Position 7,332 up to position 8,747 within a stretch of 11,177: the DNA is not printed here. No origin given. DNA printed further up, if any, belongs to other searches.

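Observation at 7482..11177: T6SS tssJ-tssK-tssL block led by a translationally coupled FtsN-like SPOR-domain protein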

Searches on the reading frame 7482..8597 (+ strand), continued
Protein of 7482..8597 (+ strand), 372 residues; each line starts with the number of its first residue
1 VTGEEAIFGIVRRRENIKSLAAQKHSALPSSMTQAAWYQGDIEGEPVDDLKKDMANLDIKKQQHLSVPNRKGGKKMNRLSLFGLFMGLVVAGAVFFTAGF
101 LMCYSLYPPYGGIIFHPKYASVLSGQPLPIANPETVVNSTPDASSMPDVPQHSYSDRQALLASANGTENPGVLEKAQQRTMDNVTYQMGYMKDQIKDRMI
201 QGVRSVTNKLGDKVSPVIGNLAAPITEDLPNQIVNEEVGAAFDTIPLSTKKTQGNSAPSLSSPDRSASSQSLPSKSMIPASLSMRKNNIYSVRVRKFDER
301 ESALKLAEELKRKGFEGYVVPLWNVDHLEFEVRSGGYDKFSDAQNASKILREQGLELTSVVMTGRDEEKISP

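Call 52: search_solved_structures(query=A4, max_evalue=1, show_alignments=5)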
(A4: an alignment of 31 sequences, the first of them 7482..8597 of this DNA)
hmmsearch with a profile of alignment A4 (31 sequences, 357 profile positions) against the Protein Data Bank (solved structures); distinct sequences matched with E-value up to 1: 5.
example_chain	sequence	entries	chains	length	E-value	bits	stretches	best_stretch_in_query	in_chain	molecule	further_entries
6een_D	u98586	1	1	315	0.029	16.9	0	286-305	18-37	Designer Pentatricopeptide Protein dPPR10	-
6een_C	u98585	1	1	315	0.036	16.6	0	286-306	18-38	Designer Pentatricopeptide Protein dPPR10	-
1x60_A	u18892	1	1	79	0.045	16.3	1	269-324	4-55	Sporulation-specific N-acetylmuramoyl-L-alanine amidase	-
4ozs_A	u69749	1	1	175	0.29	13.6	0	286-305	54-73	Alpha solenoid protein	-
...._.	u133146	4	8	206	0.77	12.2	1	90-118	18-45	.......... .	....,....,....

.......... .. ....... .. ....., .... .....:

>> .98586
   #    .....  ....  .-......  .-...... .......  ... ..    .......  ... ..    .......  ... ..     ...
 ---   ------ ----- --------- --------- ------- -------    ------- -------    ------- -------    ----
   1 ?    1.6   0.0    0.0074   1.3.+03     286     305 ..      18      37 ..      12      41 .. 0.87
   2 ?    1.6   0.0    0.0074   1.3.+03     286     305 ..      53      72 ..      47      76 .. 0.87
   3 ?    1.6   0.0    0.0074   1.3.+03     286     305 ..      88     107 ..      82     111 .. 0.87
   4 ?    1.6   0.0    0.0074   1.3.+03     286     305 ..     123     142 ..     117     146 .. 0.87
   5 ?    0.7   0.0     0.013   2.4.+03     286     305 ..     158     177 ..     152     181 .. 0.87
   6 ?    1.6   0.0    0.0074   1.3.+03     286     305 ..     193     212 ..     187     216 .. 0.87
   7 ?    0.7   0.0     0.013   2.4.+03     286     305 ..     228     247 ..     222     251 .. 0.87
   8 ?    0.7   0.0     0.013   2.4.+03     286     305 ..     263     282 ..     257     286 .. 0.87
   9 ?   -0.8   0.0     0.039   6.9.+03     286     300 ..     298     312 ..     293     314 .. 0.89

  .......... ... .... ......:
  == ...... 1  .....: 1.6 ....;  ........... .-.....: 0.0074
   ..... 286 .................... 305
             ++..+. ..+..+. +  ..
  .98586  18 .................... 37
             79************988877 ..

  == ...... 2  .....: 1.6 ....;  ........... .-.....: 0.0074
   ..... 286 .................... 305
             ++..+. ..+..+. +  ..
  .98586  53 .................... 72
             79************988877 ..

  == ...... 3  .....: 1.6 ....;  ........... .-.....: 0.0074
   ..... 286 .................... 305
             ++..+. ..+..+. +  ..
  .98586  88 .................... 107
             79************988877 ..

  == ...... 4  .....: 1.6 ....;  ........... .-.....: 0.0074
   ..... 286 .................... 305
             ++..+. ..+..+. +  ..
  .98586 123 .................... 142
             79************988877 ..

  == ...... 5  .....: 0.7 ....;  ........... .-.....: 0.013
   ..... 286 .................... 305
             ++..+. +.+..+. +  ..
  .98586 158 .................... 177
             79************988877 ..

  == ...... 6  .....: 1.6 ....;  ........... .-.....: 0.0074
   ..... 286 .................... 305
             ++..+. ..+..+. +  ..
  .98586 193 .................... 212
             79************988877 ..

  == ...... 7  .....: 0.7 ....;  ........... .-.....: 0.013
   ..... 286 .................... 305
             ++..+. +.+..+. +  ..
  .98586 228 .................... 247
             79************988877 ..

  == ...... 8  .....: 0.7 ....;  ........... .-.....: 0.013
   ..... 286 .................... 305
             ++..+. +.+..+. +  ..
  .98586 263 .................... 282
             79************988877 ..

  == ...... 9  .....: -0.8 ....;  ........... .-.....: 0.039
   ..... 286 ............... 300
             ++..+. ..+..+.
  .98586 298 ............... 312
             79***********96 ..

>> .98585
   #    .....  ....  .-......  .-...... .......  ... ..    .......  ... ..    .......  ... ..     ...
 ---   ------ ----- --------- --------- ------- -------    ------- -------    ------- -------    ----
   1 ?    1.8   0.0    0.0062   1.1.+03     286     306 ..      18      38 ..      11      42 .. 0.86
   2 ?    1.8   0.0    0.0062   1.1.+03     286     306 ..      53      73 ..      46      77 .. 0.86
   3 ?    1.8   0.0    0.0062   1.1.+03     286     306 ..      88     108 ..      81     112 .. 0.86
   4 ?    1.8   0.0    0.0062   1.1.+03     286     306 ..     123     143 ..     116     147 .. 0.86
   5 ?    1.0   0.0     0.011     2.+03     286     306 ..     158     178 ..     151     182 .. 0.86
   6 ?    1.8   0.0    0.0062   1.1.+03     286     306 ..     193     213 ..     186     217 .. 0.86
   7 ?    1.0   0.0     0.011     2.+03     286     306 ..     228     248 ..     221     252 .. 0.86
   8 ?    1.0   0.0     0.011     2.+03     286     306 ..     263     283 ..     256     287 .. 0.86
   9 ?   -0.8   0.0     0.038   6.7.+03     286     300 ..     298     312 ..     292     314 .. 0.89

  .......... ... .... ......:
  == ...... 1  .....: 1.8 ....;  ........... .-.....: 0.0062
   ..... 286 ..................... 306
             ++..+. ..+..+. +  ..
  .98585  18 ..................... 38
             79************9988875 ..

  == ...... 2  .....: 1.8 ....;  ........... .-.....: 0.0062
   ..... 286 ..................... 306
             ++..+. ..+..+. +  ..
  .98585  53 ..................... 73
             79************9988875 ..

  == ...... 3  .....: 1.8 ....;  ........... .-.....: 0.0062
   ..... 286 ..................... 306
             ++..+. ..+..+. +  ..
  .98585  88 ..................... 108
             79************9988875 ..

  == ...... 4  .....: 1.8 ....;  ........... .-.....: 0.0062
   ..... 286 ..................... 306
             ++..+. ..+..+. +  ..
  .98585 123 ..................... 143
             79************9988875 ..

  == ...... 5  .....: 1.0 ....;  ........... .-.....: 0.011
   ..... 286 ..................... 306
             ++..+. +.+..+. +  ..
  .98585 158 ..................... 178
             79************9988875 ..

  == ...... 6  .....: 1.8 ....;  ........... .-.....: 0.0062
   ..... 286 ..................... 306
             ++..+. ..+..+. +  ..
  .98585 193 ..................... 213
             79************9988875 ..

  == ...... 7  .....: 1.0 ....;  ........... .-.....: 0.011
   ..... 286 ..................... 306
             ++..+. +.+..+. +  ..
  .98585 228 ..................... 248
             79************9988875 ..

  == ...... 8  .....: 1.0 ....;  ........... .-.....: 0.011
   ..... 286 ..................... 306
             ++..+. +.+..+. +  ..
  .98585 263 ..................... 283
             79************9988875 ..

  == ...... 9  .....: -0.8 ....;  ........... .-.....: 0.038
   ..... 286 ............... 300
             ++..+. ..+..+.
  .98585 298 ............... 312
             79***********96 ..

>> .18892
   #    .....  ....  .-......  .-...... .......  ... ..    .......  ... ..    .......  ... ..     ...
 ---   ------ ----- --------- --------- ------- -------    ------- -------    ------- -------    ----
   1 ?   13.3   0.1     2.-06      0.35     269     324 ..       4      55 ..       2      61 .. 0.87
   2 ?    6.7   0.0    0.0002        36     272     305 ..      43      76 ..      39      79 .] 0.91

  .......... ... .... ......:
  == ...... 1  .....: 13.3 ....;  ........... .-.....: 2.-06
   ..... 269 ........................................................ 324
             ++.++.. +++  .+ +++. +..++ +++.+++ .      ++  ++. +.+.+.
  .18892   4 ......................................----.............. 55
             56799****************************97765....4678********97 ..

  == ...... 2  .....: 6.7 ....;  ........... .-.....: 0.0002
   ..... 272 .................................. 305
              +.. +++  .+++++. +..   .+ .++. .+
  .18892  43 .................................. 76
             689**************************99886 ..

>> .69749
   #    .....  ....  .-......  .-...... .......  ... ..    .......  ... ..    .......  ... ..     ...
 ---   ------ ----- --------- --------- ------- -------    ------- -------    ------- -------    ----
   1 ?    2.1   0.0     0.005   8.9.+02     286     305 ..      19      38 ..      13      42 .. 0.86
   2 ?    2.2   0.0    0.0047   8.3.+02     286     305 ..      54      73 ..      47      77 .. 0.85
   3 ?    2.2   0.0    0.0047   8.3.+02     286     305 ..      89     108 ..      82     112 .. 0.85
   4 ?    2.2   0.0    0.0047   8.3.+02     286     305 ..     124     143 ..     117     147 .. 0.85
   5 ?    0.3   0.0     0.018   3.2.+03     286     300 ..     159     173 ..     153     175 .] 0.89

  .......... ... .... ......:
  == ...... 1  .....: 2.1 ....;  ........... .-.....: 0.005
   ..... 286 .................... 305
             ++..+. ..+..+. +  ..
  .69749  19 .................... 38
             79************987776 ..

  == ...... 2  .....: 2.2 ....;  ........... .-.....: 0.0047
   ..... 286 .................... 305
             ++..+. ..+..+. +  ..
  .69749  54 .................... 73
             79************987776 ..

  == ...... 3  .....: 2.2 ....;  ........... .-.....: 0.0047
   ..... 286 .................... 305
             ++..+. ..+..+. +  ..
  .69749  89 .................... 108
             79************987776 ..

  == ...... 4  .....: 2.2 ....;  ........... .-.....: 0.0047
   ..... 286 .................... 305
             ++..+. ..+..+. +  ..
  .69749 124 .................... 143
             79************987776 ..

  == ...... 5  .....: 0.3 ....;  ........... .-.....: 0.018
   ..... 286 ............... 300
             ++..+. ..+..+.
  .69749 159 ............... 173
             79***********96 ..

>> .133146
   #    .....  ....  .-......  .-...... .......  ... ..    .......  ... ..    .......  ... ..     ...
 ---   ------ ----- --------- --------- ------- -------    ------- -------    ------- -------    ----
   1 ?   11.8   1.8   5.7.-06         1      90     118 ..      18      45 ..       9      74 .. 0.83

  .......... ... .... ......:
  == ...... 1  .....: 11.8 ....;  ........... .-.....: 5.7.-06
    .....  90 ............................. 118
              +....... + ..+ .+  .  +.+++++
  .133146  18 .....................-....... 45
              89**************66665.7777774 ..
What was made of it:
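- On FtsN (TIGR02223) / DedD / DamX division proteins: A family profile against all PDB chains finds no FtsN, DedD or DamX chain at E<=1 (call 52).
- A profile of the family finds no FtsN, DedD or DamX chain in the PDB at E<=1 (call 52).
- Tried and rejected: Profile searches of the SPOR family against PDB sequences gave only a marginal CwlC hit (call 52).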

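Call 56: find_encoding_contigs(protein=P0066, flank=8000, max_places=2)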
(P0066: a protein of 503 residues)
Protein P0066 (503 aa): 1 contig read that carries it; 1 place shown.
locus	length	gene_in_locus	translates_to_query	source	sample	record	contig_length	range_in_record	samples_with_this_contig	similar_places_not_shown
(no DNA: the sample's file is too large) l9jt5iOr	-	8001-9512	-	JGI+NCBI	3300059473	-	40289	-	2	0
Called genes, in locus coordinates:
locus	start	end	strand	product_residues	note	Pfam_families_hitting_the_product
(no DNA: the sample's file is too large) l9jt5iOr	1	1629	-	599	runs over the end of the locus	PF08238:Sel1 (faint), PF23310:TPR_27 (faint)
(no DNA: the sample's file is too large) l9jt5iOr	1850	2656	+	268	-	PF01209:Ubie_methyltran, PF13847:Methyltransf_31, PF08241:Methyltransf_11, PF08242:Methyltransf_12, PF13649:Methyltransf_25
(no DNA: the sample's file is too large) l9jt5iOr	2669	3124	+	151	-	PF00692:dUTPase, PF22769:DCD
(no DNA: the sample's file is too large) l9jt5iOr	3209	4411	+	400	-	-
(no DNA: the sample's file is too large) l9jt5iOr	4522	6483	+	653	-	PF05954:Phage_GPD, PF04717:Phage_base_V, PF22178:Gp5_trimer_C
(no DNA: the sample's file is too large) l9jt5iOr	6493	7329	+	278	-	PF07661:MORN_2 (faint)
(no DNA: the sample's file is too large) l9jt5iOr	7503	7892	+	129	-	PF14107:DUF4280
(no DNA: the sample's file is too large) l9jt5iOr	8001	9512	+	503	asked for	PF05036:SPOR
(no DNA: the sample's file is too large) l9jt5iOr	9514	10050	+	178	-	-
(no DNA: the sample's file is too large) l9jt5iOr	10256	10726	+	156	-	PF00829:Ribosomal_L21p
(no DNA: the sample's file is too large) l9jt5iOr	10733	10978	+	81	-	PF01016:Ribosomal_L27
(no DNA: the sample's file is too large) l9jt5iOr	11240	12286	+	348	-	PF01018:GTP1_OBG, PF01926:MMR_HSR1, PF02421:FeoB_N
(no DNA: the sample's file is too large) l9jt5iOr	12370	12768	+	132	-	PF02410:RsfS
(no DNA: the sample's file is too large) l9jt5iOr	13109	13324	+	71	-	-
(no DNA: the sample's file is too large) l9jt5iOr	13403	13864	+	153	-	PF02590:SPOUT_MTase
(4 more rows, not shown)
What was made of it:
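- It follows vgrG, a MORN protein and DUF4280, and is followed by a 178-aa gene (call 56).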

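Call 58: find_encoding_contigs(protein=P0026, flank=8000, max_places=2)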
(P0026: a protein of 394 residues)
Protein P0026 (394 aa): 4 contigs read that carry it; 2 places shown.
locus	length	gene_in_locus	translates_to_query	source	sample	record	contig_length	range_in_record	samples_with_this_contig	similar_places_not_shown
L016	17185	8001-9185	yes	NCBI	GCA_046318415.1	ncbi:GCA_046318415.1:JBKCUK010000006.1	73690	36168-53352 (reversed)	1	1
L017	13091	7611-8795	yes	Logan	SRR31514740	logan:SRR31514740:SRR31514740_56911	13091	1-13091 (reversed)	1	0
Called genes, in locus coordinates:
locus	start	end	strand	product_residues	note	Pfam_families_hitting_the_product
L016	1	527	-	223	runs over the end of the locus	-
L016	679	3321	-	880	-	PF00133:tRNA-synt_1, PF09334:tRNA-synt_1g, PF13603:tRNA-synt_1_2 (weak), PF09334:tRNA-synt_1g, PF08264:Anticodon_1, PF10458:Val_tRNA-synt_C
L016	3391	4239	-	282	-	PF10691:DUF2497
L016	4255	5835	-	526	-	PF02321:OEP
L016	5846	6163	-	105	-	PF00581:Rhodanese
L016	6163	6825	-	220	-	PF01135:PCMT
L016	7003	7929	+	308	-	PF00294:PfkB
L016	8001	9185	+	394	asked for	-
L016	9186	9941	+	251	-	-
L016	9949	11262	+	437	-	PF05936:T6SS_VasE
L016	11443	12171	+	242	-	PF09850:DotU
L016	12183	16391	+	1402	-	PF14331:IcmF-related_N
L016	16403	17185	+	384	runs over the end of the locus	PF06812:ImpA_N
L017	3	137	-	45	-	?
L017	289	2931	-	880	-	PF00133:tRNA-synt_1, PF09334:tRNA-synt_1g, PF13603:tRNA-synt_1_2 (weak), PF09334:tRNA-synt_1g, PF08264:Anticodon_1, PF10458:Val_tRNA-synt_C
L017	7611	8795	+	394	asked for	-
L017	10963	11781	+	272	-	PF09850:DotU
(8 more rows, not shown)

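Call 59: find_encoding_contigs(protein=P0031, flank=8000, max_places=2)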
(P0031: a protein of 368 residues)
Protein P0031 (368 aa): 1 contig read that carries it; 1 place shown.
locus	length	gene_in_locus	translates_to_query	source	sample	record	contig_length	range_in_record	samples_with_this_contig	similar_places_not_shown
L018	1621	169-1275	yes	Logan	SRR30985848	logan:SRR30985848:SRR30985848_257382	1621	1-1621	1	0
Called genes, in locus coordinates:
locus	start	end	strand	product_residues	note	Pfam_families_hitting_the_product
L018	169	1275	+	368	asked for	-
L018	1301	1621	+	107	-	?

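Call 60: search_protein_families(library=pfam, proteins=[L002:3821-4594:+, L002:4607-8842:+, L002:8811-9974:+, L005:3900-4781:+, L015:1597-2256:+, L016:9186-9938:+, L016:11443-12168:+], max_evalue=0.01)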
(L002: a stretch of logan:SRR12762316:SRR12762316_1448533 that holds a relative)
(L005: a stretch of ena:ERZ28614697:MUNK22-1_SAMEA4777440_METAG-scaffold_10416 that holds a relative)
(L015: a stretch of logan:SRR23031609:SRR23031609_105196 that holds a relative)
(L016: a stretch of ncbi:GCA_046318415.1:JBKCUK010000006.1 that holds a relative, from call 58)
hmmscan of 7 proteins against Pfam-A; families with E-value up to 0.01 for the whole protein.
L002:3821-4594:+ (258 aa): 1 family
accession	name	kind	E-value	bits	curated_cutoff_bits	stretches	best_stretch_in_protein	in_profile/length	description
PF09850.14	DotU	-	2.3e-31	109.5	27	1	50-231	24-199/205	Type VI secretion system protein DotU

L002:4607-8842:+ (1412 aa): 1 family
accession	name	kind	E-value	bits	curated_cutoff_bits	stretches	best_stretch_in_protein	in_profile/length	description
PF14331.11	IcmF-related_N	-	7.1e-48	163.6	25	1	182-434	3-250/259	IcmF-related N-terminal domain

L002:8811-9974:+ (388 aa): 1 family
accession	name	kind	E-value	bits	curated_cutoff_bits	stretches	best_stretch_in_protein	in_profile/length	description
PF06812.17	ImpA_N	-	8.2e-37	126.4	26.9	1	29-151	1-118/119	ImpA, N-terminal, type VI secretion system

L005:3900-4781:+ (294 aa): 1 family
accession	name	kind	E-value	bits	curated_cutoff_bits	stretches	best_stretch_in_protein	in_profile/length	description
PF09850.14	DotU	-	7.3e-29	101.3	27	1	83-263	25-201/205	Type VI secretion system protein DotU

L015:1597-2256:+ (220 aa): 0 families

L016:9186-9938:+ (251 aa): 0 families

L016:11443-12168:+ (242 aa): 1 family
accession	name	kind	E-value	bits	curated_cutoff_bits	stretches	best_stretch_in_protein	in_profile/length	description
PF09850.14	DotU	-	4e-29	102.2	27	1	34-216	23-199/205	Type VI secretion system protein DotU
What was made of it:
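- On TagL-type T6SS peptidoglycan anchors (TagL/TagN/TagP/TagW): TssL is 242-294 aa with DotU only (call 60).
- On TssL / DotU (PF09850): The full-length 258-aa orthologue in L002 has DotU at 50-231 and nothing else (call 60).
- TssM and TssA carry no PG-binding domain (call 60). TssM here lacks Pfam hits to the usual C-terminal IcmF domains (call 60).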

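Call 66: search_protein_families(library=pfam, proteins=[P0056, P0057, P0058, P0059, P0061, P0075, P0081, P0123, P0141, P0147], max_evalue=0.001)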
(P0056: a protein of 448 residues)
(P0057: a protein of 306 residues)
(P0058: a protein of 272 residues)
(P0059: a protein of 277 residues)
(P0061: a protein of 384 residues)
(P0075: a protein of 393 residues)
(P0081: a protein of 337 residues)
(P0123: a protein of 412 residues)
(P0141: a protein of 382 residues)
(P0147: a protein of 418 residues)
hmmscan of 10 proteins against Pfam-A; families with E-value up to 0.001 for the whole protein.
P0056 (448 aa): 2 families
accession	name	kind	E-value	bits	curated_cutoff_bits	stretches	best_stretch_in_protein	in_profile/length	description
PF05036.18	SPOR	-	5.1e-30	104.1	21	2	372-443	5-74/76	SPOR domain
PF13174.12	TPR_6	-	1.2e-05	26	26.3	0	168-198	3-33/33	Tetratricopeptide repeat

P0057 (306 aa): 1 family
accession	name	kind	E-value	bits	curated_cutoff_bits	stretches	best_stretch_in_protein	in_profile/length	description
PF05036.18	SPOR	-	0.00043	21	21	1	223-289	6-70/76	SPOR domain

P0058 (272 aa): 2 families
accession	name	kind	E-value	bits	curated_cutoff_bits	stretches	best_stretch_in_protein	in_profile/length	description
PF05036.18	SPOR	-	1.2e-08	35.6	21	1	192-255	4-65/76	SPOR domain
PF25183.1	OMP_b-brl_4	-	9.4e-05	21.4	30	1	79-198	418-541/838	Outer membrane beta barrel domain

P0059 (277 aa): 1 family
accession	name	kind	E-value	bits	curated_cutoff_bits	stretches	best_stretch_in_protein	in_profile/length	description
PF05036.18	SPOR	-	2.5e-06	28.2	21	1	190-262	2-72/76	SPOR domain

P0061 (384 aa): 1 family
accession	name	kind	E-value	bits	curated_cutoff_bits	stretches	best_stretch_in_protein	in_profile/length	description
PF05036.18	SPOR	-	1.3e-09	38.7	21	1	300-367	3-68/76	SPOR domain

P0075 (393 aa): 1 family
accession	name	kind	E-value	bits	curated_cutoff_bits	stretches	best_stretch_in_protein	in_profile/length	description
PF05036.18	SPOR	-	8.7e-07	29.6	21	1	306-374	3-66/76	SPOR domain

P0081 (337 aa): 1 family
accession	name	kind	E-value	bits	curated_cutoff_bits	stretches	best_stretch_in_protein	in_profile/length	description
PF05036.18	SPOR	-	2.6e-12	47.3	21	1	254-326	4-75/76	SPOR domain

P0123 (412 aa): 1 family
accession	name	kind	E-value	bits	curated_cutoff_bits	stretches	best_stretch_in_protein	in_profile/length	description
PF05036.18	SPOR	-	5e-12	46.4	21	1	328-393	4-66/76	SPOR domain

P0141 (382 aa): 2 families
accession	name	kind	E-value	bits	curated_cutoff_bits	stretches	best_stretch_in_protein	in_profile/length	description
PF00072.30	Response_reg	-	1.2e-15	58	30.2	1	9-118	1-108/111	Response regulator receiver domain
PF05036.18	SPOR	-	1e-13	51.8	21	1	303-377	3-75/76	SPOR domain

P0147 (418 aa): 15 families
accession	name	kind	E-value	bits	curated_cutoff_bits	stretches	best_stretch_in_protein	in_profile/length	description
PF13174.12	TPR_6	-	3.5e-22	77.9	26.3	1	223-254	2-33/33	Tetratricopeptide repeat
PF05036.18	SPOR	-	2.2e-18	66.8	21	1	341-405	4-66/76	SPOR domain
PF07719.23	TPR_2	-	4.9e-15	54.8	27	1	110-137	1-28/34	Tetratricopeptide repeat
PF14559.12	TPR_19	-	7.6e-12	45.8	25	1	195-256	2-60/68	Tetratricopeptide repeat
PF13428.12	TPR_14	-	1.5e-11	44.2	23.5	0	221-260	1-40/44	Tetratricopeptide repeat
PF13525.12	YfiO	-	8.8e-10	39.1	25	0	87-162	19-94/203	Outer membrane lipoprotein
PF12895.13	ANAPC3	-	2.3e-09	37.9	27.2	0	199-258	4-59/82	Anaphase-promoting complex, cyclosome, subunit 3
PF13432.12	TPR_16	-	2.4e-09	37.9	32.7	0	115-167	2-51/65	Tetratricopeptide repeat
PF13181.12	TPR_8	-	3.8e-09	36.4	25.7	0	222-249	2-29/34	Tetratricopeptide repeat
PF13424.12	TPR_12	-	1.2e-08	35.4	30.1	1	86-136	16-71/77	Tetratricopeptide repeat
PF00515.34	TPR_1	-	9.6e-08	32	27.8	1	110-137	1-28/34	Tetratricopeptide repeat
PF13176.12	TPR_7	-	9.6e-08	32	27.9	0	187-217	2-32/36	Tetratricopeptide repeat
PF25062.1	ARM_TT21_N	-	3.5e-05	24.1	40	0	157-256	110-203/222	Tetratricopeptide repeat protein 21 N-terminal ARM repeat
PF13431.12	TPR_17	-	0.00011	22.6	24.4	0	96-130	2-33/34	Tetratricopeptide repeat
PF09976.15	TPR_21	-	0.00014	22.1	25.5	0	85-175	51-141/193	Tetratricopeptide repeat-like domain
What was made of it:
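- Closest known: TssL. Different: None of the ten non-family SPOR hits I scanned carried a DotU domain (call 66).
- Tried and rejected: None of the ten proteins scanned had a DotU domain (call 66), so that idea has no support.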
